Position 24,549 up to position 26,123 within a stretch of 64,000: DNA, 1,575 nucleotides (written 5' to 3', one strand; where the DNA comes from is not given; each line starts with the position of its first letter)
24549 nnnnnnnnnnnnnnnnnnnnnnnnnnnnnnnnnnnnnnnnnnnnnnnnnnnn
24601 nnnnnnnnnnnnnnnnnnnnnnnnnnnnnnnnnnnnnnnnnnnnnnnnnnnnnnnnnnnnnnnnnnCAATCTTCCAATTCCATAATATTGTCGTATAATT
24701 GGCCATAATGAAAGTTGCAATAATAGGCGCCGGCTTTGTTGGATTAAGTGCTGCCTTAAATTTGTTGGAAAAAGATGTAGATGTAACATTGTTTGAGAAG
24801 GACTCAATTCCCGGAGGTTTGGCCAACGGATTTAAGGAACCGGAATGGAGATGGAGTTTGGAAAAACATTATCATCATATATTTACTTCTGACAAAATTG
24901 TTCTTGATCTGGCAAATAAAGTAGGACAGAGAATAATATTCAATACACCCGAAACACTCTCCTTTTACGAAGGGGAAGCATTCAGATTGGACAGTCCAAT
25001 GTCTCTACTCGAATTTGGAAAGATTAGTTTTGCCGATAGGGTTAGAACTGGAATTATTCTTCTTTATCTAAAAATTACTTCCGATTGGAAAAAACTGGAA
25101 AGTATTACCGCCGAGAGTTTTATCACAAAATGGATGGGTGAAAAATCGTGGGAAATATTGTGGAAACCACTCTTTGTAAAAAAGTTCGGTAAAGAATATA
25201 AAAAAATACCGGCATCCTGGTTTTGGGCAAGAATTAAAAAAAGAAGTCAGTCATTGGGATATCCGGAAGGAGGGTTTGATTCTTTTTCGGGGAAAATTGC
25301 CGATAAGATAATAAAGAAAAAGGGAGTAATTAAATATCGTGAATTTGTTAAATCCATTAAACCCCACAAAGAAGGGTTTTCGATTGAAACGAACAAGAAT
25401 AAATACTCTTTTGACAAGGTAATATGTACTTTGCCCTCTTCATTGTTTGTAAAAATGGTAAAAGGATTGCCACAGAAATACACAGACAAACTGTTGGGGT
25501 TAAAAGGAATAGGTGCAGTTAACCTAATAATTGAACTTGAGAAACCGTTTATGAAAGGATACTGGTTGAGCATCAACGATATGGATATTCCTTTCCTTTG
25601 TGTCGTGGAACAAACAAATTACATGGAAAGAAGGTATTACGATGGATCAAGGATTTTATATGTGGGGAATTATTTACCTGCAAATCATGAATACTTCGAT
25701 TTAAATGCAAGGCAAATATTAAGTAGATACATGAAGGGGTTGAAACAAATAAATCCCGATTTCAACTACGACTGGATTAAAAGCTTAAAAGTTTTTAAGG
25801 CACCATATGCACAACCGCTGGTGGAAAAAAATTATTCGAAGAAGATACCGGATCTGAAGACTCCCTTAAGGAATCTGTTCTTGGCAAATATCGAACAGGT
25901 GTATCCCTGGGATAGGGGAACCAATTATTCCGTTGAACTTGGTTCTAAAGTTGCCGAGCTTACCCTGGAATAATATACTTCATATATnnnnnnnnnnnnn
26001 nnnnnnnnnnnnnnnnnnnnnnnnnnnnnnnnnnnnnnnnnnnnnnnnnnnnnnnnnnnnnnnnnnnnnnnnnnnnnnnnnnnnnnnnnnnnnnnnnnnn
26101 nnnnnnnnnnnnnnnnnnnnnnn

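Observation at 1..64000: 64-kb single-strand glycosylation supercluster dominated by GT-C-type membrane glycosyltransferases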

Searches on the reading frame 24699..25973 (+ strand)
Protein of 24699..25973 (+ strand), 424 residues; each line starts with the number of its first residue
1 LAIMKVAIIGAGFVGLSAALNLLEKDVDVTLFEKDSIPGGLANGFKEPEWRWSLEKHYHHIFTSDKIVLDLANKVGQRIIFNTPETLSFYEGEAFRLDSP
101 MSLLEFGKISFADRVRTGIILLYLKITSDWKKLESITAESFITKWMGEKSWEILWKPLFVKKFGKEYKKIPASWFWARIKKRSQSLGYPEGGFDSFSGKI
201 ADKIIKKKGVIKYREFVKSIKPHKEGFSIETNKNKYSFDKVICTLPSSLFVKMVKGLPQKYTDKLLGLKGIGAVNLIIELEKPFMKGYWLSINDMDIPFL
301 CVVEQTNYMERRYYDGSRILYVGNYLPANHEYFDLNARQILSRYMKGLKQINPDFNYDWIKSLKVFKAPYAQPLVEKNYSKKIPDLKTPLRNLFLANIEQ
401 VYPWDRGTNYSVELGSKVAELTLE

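Call 5: search_protein_families(library=pfam, proteins=[window:24699-25973:+], max_evalue=0.01)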
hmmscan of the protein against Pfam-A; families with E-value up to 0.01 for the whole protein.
window:24699-25973:+ (424 aa): 11 families
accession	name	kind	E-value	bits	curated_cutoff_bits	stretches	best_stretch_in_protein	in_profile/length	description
PF01593.30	Amino_oxidase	-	2.3e-22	80.3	19.8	1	15-396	3-416/443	Flavin containing amine oxidoreductase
PF13450.12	NAD_binding_8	-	1.8e-09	38.2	21.9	1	8-72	1-65/68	NAD(P)-binding Rossmann-like domain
PF01266.30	DAO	-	1.1e-08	35.5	27.9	1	5-40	1-36/353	FAD dependent oxidoreductase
PF13738.12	Pyr_redox_3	-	1.5e-05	24.9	30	0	210-243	96-130/305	Pyridine nucleotide-disulphide oxidoreductase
PF07992.20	Pyr_redox_2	-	2.9e-05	24.1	26.1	1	4-38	1-36/291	Pyridine nucleotide-disulphide oxidoreductase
PF13454.12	NAD_binding_9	-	3.9e-05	24.1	21.8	1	7-42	1-41/155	FAD-NAD(P)-binding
PF00070.33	Pyr_redox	-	0.0011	19.9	22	1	5-35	1-31/82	Pyridine nucleotide-disulphide oxidoreductase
PF03486.20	HI0933_like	-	0.0014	18.6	50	0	5-38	2-35/244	HI0933-like protein Rossmann domain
PF01946.23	Thi4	-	0.0016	18.2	26.2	1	2-40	16-55/235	Thi4 family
PF01494.25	FAD_binding_3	-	0.0075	16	22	0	5-36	3-34/349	FAD binding domain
PF00890.30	FAD_binding_2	-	0.0084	15.8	20.4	0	6-36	2-32/414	FAD binding domain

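Call 49: search_protein_families(library=ncbifam, proteins=[window:24699-25973:+], max_evalue=0.001)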
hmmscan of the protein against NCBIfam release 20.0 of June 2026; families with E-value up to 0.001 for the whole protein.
window:24699-25973:+ (424 aa): 39 families (the best 25 are shown)
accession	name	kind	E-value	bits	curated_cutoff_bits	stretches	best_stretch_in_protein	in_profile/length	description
NF005560.0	PRK07233.1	equivalog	2.7e-124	415.3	252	1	4-421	1-427/435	hypothetical protein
TIGR03467.1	HpnE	equivalog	1.1e-22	81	283.05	1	6-396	1-402/430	hydroxysqualene dehydroxylase HpnE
NF005548.0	PRK07208.1-4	equivalog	2e-20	72.9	389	2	5-183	5-179/488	hypothetical protein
NF005547.0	PRK07208.1-3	equivalog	1.9e-14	53.3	380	1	5-262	6-276/465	hypothetical protein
NF058655.1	CrtID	equivalog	1.5e-09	37.3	640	1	6-53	1-48/478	bifunctional phytoene desaturase/3,4-desaturase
NF042421.1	hydcarot_desat_CrtD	equivalog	3.2e-09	35.8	500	1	5-73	3-68/487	1-hydroxycarotenoid 3,4-desaturase CrtD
NF005545.0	PRK07208.1-1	equivalog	2.3e-08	32.9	451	1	5-181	9-181/504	hypothetical protein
TIGR02732.1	zeta_caro_desat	equivalog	9.4e-08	31.4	622.15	1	5-77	1-72/474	9,9'-di-cis-zeta-carotene desaturase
TIGR00562.1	proto_IX_ox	equivalog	1.4e-07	30.5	97.85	1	5-160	4-162/470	protoporphyrinogen oxidase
TIGR02734.1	crtI_fam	subfamily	2.1e-07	30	238.1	1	7-51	2-46/504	phytoene desaturase family protein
TIGR02733.1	desat_CrtD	equivalog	8.3e-07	28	549.7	1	5-50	3-48/492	C-3',4' desaturase CrtD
NF050086.1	pipecolate_AmaA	exception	2.7e-06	26.3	600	1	5-40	27-62/425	L-pipecolate oxidase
TIGR02731.1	phytoene_desat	equivalog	2.8e-06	26.3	569.4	0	236-397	263-427/453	15-cis-phytoene desaturase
TIGR00275.1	TIGR00275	subfamily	3e-06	26.3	183.8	0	6-36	1-31/401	aminoacetone oxidase family FAD-binding enzyme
NF045663.1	diclust_near_Sec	equivalog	4e-06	25.2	530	1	5-77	108-180/759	pyridine nucleotide-disulfide oxidoreductase/dicluster-binding protein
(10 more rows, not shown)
